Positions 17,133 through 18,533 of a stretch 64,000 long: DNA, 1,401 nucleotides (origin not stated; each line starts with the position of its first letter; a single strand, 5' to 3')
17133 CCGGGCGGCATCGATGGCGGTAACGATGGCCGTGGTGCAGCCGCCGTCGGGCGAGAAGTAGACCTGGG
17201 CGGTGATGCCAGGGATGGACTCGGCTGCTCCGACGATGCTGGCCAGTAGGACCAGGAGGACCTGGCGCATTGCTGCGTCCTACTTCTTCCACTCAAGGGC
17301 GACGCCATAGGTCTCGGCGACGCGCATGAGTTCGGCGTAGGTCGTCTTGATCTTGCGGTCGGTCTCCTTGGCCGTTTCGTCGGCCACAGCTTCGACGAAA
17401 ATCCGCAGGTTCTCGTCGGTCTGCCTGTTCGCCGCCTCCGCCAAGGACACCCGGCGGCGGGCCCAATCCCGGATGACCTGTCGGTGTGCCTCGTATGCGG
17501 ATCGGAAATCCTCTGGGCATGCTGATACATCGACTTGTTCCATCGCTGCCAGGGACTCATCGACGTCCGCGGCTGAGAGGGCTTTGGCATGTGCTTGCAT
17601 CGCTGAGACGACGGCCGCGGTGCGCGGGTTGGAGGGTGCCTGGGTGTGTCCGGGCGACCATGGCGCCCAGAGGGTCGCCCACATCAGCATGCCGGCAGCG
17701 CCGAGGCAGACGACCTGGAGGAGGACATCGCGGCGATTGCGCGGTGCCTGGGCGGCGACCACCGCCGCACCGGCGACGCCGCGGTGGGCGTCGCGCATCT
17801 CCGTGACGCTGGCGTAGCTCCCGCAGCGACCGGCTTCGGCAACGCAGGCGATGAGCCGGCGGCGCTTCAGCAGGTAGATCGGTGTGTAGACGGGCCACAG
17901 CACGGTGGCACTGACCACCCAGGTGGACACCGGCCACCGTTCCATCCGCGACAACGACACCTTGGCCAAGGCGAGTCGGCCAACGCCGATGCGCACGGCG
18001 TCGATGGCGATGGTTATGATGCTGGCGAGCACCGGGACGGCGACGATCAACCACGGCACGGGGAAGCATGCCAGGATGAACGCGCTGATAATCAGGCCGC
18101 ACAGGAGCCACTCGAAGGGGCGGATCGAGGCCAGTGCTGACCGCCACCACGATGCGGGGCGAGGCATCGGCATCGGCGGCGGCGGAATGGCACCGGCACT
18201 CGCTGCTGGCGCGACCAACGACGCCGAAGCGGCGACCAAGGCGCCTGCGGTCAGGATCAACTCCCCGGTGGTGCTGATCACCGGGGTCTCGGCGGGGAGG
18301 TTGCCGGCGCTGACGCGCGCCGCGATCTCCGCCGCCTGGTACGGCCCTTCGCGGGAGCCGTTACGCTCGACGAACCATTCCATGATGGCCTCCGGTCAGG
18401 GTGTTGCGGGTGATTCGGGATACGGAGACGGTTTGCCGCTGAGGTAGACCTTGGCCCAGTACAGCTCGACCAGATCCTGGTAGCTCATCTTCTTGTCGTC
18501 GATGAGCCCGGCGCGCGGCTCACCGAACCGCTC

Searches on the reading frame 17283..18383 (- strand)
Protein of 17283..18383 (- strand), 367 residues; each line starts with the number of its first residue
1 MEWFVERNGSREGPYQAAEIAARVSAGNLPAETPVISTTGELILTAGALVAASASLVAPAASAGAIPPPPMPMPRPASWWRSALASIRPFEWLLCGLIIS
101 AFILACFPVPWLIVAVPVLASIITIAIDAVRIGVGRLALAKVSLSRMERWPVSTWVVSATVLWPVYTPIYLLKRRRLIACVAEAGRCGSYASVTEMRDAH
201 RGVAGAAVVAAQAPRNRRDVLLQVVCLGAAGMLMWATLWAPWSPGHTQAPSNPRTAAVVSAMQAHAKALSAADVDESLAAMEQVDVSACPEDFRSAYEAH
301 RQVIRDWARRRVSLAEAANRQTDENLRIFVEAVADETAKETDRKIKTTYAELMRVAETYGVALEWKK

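Call 53: search_protein_families(library=pfam, proteins=[window:17283-18383:-], max_evalue=0.001)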
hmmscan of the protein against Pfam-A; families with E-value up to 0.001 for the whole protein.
window:17283-18383:- (367 aa): 1 family
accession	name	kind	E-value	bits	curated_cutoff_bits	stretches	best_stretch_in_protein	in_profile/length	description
PF14237.11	GYF_2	-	9.9e-06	25.7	25.8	1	3-35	1-33/50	GYF domain 2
